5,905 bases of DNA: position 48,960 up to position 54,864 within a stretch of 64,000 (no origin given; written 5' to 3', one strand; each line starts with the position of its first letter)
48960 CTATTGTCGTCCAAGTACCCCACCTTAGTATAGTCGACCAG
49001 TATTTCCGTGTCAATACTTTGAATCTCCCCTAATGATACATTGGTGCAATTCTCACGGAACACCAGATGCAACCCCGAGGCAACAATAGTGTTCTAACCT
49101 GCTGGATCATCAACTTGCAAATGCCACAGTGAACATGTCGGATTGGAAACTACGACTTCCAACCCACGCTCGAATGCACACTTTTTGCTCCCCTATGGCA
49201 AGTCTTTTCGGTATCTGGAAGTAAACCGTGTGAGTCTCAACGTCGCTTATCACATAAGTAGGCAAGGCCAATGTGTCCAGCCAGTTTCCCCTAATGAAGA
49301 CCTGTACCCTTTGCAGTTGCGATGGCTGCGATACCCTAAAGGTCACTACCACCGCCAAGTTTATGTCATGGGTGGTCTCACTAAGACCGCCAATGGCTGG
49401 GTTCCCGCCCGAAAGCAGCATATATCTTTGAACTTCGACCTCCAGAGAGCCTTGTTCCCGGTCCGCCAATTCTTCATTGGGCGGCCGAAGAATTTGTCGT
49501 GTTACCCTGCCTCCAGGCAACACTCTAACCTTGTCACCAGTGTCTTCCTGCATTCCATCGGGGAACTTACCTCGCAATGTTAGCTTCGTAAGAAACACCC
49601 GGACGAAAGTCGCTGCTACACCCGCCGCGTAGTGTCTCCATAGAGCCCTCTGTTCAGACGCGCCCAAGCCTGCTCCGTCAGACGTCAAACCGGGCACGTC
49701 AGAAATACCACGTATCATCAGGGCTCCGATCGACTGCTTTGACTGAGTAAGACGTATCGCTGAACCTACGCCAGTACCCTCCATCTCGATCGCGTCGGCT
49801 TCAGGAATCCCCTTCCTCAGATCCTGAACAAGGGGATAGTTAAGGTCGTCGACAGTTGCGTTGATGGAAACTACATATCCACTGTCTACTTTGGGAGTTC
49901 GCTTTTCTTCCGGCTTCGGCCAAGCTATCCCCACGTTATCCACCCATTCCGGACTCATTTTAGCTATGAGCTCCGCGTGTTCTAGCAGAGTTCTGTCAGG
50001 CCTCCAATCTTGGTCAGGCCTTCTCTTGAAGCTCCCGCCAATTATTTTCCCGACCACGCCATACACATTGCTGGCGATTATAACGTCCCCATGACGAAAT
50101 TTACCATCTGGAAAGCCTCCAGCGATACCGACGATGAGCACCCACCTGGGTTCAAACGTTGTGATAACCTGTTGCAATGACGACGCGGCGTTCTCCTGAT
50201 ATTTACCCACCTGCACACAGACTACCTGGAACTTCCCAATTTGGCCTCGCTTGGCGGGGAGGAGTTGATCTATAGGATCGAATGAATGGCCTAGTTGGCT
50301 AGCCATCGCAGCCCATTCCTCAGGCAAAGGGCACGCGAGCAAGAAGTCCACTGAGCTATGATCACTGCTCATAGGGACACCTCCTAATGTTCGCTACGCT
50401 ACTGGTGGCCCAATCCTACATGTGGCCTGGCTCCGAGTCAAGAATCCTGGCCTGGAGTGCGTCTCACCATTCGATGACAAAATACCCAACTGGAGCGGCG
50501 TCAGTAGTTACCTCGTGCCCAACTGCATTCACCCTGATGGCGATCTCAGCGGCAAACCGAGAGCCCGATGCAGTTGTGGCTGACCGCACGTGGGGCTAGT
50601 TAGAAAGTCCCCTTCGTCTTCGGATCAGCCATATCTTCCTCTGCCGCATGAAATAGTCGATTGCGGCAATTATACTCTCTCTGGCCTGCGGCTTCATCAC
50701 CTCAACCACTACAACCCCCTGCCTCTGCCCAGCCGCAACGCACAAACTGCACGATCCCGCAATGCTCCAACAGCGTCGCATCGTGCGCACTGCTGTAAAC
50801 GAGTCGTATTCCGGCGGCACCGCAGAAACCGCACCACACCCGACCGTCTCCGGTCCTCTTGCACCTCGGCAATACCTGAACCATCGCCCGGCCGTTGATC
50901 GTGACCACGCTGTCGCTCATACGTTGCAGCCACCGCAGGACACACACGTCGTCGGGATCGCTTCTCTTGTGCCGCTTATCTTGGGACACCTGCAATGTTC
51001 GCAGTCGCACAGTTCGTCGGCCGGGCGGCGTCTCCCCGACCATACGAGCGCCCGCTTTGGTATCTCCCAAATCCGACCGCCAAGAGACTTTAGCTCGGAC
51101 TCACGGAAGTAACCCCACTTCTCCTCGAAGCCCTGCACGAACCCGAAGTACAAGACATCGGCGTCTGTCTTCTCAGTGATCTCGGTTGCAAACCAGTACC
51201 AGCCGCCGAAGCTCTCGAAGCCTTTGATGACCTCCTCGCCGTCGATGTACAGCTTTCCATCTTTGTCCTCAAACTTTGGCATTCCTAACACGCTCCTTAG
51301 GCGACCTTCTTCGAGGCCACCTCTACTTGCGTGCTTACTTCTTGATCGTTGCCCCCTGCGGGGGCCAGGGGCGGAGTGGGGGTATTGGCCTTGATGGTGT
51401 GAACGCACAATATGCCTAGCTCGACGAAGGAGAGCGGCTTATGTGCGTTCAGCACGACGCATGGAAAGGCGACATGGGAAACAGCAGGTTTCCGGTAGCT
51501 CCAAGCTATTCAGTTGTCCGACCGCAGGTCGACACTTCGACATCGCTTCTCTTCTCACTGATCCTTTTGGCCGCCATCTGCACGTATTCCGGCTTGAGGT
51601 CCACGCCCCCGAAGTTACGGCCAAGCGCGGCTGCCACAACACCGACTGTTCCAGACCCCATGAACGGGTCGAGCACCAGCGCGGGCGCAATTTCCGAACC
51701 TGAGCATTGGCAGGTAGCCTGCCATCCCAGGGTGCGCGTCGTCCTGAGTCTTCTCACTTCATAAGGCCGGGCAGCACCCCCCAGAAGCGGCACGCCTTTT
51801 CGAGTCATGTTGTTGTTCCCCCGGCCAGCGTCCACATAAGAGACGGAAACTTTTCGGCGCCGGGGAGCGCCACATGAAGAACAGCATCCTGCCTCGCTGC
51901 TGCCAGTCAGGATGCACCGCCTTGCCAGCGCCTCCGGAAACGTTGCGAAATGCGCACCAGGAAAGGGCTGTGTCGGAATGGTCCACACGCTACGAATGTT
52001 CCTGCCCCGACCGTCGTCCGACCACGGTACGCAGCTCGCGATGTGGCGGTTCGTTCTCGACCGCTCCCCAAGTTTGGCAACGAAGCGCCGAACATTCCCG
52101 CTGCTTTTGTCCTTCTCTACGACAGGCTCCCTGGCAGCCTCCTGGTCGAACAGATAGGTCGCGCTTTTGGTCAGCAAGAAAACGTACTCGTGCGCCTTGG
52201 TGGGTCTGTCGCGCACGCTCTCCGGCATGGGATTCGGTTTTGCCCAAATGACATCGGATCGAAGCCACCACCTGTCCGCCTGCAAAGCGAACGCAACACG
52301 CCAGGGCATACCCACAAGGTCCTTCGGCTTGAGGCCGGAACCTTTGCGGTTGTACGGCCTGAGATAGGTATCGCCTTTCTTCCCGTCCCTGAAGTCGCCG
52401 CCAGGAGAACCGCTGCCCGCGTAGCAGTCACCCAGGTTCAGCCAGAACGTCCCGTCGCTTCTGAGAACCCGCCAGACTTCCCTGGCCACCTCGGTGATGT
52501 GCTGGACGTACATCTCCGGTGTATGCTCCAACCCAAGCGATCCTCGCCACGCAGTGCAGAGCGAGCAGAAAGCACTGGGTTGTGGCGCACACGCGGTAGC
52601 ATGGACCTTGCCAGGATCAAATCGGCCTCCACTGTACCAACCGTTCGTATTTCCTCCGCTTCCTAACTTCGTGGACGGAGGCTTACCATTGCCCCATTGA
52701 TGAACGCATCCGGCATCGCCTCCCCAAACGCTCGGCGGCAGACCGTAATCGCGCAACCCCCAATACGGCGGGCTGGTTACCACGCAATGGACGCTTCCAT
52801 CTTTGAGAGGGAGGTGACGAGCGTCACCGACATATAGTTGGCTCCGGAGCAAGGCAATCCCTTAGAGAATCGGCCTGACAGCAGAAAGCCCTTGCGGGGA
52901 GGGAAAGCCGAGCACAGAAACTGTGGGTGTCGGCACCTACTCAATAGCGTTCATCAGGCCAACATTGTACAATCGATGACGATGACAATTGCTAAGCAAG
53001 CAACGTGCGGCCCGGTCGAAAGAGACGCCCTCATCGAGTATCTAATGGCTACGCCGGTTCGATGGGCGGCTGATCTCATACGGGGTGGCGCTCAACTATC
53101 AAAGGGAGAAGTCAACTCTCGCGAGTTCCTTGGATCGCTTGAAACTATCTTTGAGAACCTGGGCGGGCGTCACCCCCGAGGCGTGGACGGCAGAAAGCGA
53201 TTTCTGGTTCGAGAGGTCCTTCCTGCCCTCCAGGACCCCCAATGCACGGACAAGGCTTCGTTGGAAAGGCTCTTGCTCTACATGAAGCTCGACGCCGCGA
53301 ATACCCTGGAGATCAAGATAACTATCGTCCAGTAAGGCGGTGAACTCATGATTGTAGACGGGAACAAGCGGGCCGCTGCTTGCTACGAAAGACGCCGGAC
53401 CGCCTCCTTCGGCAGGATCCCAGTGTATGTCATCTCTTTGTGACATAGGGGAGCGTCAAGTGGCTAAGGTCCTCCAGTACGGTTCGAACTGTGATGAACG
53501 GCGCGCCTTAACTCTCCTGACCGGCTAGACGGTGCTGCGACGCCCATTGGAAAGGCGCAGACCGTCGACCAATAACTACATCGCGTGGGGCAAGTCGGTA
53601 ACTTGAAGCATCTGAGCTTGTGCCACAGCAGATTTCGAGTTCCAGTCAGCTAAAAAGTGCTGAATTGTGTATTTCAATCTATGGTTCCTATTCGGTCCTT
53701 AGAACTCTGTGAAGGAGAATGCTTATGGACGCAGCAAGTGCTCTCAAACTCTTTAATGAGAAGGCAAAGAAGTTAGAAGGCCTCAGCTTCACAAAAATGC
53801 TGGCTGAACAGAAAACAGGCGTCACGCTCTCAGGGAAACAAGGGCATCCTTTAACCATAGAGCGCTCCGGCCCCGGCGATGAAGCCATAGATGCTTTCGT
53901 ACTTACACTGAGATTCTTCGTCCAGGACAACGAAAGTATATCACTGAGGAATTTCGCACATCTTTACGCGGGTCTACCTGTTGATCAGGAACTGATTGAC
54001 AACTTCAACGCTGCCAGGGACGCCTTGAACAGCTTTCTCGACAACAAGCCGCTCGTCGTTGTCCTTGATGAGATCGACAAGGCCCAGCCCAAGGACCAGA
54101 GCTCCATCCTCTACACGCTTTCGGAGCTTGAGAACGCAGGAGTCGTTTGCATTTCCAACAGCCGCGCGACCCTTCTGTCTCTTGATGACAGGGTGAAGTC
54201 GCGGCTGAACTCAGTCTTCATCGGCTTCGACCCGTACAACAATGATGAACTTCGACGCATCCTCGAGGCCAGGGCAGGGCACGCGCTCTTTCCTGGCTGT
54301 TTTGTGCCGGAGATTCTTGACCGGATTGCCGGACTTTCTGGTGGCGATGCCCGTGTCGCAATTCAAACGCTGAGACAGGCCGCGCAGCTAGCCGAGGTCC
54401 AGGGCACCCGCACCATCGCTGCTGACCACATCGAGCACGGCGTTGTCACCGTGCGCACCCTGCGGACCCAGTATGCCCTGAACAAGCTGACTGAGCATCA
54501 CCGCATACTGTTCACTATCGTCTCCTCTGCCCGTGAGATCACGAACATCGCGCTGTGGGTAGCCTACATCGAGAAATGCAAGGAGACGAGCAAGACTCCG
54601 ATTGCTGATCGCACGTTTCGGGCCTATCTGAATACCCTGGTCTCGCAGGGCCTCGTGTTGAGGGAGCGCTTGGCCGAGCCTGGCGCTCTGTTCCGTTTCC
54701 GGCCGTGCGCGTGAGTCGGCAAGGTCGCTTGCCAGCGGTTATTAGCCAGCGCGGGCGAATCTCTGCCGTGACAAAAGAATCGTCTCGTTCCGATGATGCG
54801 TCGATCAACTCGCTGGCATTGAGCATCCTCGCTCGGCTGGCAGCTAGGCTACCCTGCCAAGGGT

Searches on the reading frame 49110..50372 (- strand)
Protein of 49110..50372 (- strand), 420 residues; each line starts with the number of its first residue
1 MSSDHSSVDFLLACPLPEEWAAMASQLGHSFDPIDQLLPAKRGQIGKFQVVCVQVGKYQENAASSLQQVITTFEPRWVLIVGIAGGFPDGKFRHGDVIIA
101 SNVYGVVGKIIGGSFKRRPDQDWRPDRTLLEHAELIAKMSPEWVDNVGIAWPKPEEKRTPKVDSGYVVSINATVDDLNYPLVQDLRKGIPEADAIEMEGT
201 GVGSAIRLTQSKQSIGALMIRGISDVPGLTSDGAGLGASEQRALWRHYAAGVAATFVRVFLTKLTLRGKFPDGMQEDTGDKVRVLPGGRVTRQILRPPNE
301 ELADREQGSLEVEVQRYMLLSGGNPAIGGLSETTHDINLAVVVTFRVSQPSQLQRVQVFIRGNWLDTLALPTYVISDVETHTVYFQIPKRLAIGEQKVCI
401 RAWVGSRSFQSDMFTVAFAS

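Call 20: search_protein_families(library=pfam, proteins=[window:49110-50372:-], max_evalue=0.01)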
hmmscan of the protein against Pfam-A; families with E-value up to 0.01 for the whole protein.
window:49110-50372:- (420 aa): 1 family
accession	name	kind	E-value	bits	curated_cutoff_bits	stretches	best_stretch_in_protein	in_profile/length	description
PF01048.26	PNP_UDP_1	-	9.3e-10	38.7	25.1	1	13-243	5-218/233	Phosphorylase superfamily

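Call 65: search_protein_families(library=padloc, proteins=[window:49110-50372:-], max_evalue=0.01)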
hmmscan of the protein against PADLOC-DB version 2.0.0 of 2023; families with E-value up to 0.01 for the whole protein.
window:49110-50372:- (420 aa): 2 families
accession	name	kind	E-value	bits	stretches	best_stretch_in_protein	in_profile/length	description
PDLC00759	Effector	-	2.3e-09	34.3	1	60-232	303-479/506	PN-superfamily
PDLC04726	PDC-M60C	-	1.5e-08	31.9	1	61-226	210-373/407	-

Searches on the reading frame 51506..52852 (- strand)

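Call 20: search_protein_families(library=pfam, proteins=[window:51506-52852:-], max_evalue=0.01)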
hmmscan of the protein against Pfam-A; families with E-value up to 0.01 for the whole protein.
window:51506-52852:- (448 aa): 4 families
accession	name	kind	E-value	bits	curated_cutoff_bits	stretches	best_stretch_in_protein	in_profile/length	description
PF01555.25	N6_N4_Mtase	-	7.3e-41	141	26.7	2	21-320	1-181/221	DNA methylase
PF08241.18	Methyltransf_11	-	2e-05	25.5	21.2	0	115-137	72-94/95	Methyltransferase domain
PF13649.12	Methyltransf_25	-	3.4e-05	24.9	27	0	393-440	1-50/97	Methyltransferase domain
PF01170.24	UPF0020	-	0.00035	20.8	22.3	0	393-425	32-64/197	RMKL-like, methyltransferase domain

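Call 65: search_protein_families(library=padloc, proteins=[window:51506-52852:-], max_evalue=0.01)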
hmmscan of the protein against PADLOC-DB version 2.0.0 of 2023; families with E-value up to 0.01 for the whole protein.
window:51506-52852:- (448 aa): 49 families (the best 25 are shown)
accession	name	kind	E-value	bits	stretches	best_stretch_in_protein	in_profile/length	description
PDLC03387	MTase_II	-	2.8e-88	293.8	3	104-322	50-235/289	Type II methyltransferase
PDLC03252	MTase_II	-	1.1e-62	210.5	4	107-245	132-269/365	Type II methyltransferase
PDLC03336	MTase_II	-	5.9e-41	138.9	3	105-247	68-197/421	Type II methyltransferase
PDLC03316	MTase_II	-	2.1e-32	110.6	5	174-242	114-182/390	Type II methyltransferase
PDLC03309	MTase_II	-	3.1e-30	103.3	3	103-243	120-266/353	Type II methyltransferase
PDLC03371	MTase_II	-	2.1e-23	81.2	2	392-436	213-257/260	Type II methyltransferase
PDLC03353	MTase_II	-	3e-20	70.8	2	392-434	211-253/260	Type II methyltransferase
PDLC03303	MTase_II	-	4.3e-19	66.5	2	177-237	89-149/668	Type II methyltransferase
PDLC03216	MTase_II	-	1.1e-18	65.4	2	392-436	216-260/364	Type II methyltransferase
PDLC03738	oMTase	-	1.4e-18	64.8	2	392-434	226-268/376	orphan methyltransferase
PDLC03350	MTase_II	-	1.8e-18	65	1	392-439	256-303/312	Type II methyltransferase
PDLC03259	MTase_II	-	2.8e-17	60.7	2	4-38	4-39/423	Type II methyltransferase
PDLC03299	MTase_II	-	2.5e-14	51.5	1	391-432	217-258/296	Type II methyltransferase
PDLC03320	MTase_II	-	3e-14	50.9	1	391-436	234-279/289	Type II methyltransferase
PDLC03283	MTase_II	-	2.6e-13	47.9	2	391-435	231-275/352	Type II methyltransferase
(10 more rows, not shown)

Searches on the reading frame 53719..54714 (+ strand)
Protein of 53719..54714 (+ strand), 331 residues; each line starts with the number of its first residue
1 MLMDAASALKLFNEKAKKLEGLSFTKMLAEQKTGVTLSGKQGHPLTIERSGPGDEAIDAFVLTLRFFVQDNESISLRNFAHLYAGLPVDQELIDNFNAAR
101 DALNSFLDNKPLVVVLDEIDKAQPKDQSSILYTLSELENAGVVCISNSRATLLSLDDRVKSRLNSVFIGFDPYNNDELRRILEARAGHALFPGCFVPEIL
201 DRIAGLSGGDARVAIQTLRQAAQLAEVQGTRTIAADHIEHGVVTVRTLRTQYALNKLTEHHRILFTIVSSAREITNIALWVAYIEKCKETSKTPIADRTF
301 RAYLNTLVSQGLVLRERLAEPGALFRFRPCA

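Call 20: search_protein_families(library=pfam, proteins=[window:53719-54714:+], max_evalue=0.01)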
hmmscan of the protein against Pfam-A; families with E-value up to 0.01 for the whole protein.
window:53719-54714:+ (331 aa): 5 families
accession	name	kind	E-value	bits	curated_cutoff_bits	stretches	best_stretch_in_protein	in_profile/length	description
PF22703.2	Cdc6_lid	-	1e-13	51.4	27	1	179-240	1-65/68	Cdc6 AAA+ ATPase-type lid domain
PF16193.11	AAA_assoc_2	-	0.00024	21.7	34.3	1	197-242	9-55/81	AAA C-terminal domain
PF22606.2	Cdc6-ORC-like_ATPase_lid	-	0.0014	19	27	1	173-228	1-59/60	Cdc6/ORC-like, ATPase lid domain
PF13191.12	AAA_16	-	0.0019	19.1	32.6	1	88-139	105-161/167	AAA ATPase domain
PF07693.20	KAP_NTPase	-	0.0044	16.7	20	1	88-139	130-180/293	KAP family P-loop domain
